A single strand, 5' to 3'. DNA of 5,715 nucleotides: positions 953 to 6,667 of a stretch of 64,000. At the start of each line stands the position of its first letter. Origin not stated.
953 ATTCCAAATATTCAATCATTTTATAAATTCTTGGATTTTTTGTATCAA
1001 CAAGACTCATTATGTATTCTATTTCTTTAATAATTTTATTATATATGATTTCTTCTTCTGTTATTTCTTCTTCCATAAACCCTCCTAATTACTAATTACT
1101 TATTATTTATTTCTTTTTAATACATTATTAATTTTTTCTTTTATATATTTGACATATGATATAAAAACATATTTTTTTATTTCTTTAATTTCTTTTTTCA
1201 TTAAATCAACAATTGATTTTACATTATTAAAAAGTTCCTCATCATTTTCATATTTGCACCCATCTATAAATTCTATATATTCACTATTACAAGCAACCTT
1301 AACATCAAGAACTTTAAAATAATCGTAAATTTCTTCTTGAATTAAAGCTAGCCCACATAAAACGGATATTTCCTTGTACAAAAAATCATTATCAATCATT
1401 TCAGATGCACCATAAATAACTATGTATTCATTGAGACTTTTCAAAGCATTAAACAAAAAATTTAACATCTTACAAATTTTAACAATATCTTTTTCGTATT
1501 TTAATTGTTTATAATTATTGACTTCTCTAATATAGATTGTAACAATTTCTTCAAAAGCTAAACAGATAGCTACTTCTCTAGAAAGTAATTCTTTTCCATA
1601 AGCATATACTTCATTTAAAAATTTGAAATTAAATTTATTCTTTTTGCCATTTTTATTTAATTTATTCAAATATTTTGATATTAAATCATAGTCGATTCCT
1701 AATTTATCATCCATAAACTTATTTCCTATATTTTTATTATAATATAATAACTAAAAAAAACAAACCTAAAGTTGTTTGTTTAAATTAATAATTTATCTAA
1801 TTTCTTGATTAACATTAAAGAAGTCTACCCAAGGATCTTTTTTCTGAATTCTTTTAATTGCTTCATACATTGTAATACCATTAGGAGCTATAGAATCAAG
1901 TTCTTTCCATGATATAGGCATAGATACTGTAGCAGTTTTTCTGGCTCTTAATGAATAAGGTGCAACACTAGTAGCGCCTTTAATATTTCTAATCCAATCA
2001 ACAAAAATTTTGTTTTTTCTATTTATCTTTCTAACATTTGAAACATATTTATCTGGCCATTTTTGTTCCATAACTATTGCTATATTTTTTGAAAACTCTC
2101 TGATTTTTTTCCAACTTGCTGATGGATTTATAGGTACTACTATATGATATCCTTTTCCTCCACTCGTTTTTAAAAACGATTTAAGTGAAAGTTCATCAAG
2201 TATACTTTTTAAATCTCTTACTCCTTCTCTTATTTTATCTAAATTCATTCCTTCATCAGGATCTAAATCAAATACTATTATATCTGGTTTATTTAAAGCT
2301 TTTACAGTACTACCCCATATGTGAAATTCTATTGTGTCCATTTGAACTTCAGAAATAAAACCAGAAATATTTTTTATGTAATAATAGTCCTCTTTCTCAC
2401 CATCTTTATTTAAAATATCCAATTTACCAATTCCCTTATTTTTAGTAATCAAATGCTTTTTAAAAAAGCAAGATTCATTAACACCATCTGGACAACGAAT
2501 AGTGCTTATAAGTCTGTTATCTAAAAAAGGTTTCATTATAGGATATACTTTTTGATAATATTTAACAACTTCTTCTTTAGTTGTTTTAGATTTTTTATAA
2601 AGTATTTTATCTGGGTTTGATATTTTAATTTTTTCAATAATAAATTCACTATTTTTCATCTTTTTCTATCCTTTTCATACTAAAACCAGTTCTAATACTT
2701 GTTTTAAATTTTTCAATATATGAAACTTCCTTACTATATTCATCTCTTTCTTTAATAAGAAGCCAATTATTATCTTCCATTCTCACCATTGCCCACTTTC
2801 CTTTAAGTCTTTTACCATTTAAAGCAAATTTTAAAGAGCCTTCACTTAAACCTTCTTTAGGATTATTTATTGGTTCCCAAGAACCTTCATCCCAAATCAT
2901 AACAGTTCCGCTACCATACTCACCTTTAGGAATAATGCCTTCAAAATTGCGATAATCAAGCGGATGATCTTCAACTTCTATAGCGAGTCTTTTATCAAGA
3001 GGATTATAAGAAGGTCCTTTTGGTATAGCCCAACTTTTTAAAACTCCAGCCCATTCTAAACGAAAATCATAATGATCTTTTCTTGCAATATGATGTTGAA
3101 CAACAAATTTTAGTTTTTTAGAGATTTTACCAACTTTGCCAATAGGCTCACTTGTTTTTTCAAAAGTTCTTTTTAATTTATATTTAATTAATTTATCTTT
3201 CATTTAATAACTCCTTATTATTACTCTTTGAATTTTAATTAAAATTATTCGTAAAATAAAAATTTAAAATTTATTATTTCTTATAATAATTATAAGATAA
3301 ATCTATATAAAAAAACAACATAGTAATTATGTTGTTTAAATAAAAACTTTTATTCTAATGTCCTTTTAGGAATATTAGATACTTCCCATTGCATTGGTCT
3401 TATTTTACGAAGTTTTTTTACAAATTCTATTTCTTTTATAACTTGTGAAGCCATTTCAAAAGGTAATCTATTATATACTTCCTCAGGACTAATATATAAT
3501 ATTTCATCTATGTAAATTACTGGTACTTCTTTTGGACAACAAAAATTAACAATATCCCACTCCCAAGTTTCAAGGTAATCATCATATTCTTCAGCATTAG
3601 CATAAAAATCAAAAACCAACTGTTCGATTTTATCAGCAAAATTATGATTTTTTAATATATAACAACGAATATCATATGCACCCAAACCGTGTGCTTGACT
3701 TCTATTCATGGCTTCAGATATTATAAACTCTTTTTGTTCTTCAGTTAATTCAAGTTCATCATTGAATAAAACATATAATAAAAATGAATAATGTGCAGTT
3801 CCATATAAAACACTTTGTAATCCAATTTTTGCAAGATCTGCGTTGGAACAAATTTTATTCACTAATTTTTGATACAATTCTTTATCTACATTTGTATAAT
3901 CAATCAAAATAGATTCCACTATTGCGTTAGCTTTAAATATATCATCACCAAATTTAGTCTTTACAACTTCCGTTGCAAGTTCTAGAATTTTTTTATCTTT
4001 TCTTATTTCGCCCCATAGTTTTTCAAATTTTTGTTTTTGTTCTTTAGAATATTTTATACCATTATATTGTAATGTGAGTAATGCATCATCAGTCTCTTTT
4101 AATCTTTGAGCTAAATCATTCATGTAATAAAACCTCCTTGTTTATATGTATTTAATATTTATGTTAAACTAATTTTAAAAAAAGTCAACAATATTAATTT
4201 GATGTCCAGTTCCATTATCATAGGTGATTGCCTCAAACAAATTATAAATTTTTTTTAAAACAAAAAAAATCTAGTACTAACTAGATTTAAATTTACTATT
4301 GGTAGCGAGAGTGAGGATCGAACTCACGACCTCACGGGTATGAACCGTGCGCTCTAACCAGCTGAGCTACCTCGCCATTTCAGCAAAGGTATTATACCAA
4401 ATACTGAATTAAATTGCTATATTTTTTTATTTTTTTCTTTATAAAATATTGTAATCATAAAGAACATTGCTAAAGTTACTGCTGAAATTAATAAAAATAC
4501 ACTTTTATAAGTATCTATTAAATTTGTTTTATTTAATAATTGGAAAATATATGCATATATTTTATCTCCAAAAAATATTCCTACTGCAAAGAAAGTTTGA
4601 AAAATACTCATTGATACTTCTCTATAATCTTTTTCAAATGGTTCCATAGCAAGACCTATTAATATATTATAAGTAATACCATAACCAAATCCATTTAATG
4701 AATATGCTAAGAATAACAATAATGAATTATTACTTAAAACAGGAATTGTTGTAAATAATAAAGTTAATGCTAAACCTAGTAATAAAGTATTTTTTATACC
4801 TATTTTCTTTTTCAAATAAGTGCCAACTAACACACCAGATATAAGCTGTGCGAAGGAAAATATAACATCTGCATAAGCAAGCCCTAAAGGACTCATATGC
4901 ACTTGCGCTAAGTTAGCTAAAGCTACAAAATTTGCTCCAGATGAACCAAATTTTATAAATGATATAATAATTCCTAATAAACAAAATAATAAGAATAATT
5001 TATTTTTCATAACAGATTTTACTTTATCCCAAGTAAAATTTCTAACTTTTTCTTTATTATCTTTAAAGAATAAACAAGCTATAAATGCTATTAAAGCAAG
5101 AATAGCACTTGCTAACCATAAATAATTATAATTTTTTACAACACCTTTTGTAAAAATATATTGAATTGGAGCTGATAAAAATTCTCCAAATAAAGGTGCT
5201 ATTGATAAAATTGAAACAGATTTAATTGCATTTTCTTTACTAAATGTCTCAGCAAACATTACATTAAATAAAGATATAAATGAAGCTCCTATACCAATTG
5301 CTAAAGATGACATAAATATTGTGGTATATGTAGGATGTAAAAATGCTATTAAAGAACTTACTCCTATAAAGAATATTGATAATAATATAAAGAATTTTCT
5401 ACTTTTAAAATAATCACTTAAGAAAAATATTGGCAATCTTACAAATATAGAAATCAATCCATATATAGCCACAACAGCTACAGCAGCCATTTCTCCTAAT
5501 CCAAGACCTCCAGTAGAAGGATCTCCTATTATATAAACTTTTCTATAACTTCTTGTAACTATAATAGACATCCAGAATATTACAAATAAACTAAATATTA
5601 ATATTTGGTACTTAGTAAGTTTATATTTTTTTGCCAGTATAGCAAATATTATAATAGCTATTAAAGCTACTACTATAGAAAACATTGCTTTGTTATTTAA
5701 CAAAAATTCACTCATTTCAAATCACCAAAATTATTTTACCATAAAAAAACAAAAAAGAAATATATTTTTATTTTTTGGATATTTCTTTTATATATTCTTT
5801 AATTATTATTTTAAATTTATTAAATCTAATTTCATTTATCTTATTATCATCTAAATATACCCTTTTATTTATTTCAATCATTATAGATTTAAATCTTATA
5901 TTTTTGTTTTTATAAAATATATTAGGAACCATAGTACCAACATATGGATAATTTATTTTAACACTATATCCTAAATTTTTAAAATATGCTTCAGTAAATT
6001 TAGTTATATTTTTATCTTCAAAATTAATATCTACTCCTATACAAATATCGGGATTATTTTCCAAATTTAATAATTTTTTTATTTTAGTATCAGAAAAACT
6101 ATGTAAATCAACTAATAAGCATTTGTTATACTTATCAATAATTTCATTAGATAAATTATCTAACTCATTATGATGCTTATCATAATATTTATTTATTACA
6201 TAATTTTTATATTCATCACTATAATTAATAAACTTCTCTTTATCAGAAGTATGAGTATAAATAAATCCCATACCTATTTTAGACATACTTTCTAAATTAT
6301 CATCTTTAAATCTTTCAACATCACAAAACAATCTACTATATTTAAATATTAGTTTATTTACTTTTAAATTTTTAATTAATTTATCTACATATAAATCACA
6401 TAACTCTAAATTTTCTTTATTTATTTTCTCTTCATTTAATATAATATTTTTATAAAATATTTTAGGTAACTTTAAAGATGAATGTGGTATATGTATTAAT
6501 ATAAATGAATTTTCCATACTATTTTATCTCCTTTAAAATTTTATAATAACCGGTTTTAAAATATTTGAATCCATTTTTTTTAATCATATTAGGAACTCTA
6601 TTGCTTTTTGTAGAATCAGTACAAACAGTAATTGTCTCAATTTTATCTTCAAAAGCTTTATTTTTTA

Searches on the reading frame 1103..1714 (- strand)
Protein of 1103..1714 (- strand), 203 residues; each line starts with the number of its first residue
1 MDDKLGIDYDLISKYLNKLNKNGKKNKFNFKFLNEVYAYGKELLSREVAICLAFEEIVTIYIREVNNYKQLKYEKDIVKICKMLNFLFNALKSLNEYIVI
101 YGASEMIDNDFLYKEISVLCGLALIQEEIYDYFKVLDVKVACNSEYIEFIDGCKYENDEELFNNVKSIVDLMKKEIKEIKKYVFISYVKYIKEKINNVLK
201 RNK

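Call 63: search_protein_families(library=pfam, proteins=[window:1103-1714:-], max_evalue=0.001)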
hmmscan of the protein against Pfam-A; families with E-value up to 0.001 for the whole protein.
window:1103-1714:- (203 aa): 0 families

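Call 79: find_encoding_contigs(protein=window:1103-1714:-, flank=10000, max_places=3)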
Protein window:1103-1714:- (203 aa): 4 contigs read that carry it; 3 places shown.
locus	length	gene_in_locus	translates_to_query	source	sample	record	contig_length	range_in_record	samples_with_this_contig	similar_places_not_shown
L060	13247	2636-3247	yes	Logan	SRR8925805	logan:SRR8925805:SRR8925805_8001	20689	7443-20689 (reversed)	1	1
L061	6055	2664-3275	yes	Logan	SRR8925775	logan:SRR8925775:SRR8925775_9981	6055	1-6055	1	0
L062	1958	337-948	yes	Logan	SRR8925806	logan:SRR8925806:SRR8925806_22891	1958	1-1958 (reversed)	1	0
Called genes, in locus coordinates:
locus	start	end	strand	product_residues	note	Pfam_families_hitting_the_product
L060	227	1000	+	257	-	-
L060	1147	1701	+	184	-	PF13298:LigD_N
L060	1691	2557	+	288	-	PF21686:LigD_Prim-Pol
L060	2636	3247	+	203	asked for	-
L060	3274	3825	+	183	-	-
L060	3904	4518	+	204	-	-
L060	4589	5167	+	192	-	-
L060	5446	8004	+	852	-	PF00133:tRNA-synt_1, PF09334:tRNA-synt_1g, PF13603:tRNA-synt_1_2, PF09334:tRNA-synt_1g, PF00133:tRNA-synt_1, PF01406:tRNA-synt_1e (weak), PF08264:Anticodon_1, PF10458:Val_tRNA-synt_C (faint)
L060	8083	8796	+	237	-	-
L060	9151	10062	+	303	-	PF07690:MFS_1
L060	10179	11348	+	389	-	-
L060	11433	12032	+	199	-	PF01966:HD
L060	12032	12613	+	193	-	PF06941:NT5C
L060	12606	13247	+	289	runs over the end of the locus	PF01156:IU_nuc_hydro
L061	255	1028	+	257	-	-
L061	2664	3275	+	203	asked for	-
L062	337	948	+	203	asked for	-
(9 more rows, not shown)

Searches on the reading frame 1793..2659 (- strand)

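Call 63: search_protein_families(library=pfam, proteins=[window:1793-2659:-], max_evalue=0.001)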
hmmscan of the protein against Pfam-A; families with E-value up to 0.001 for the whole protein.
window:1793-2659:- (288 aa): 2 families
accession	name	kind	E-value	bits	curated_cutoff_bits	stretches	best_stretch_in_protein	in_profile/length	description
PF21686.3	LigD_Prim-Pol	-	1.3e-83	280.9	27.4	1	27-277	1-254/254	LigD, primase-polymerase domain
PF01896.25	DNA_primase_S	-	0.00028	21.7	26.8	1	130-241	1-104/163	DNA primase small subunit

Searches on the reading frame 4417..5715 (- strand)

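Call 16: search_protein_families(library=pfam, proteins=[window:4417-5715:-], max_evalue=0.01)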
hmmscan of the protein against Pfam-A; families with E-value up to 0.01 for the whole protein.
window:4417-5715:- (432 aa): 1 family
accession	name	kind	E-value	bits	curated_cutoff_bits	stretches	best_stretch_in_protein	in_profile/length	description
PF07690.21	MFS_1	-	1.9e-30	106.4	33.4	2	250-429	3-176/347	Major Facilitator Superfamily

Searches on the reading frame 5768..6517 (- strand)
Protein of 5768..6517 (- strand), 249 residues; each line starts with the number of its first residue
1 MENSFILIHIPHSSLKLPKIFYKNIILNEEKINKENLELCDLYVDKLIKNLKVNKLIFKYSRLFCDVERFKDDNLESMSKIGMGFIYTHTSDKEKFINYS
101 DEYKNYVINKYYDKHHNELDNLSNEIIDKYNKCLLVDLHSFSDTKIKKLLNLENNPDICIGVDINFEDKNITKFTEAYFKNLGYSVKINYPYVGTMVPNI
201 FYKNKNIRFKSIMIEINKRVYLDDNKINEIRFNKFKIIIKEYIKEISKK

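Call 63: search_protein_families(library=pfam, proteins=[window:5768-6517:-], max_evalue=0.001)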
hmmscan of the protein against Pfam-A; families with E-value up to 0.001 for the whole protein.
window:5768-6517:- (249 aa): 1 family
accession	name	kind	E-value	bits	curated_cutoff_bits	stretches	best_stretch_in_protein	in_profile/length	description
PF05013.17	FGase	-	5.6e-35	121.9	28.9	1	6-222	3-219/219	N-formylglutamate amidohydrolase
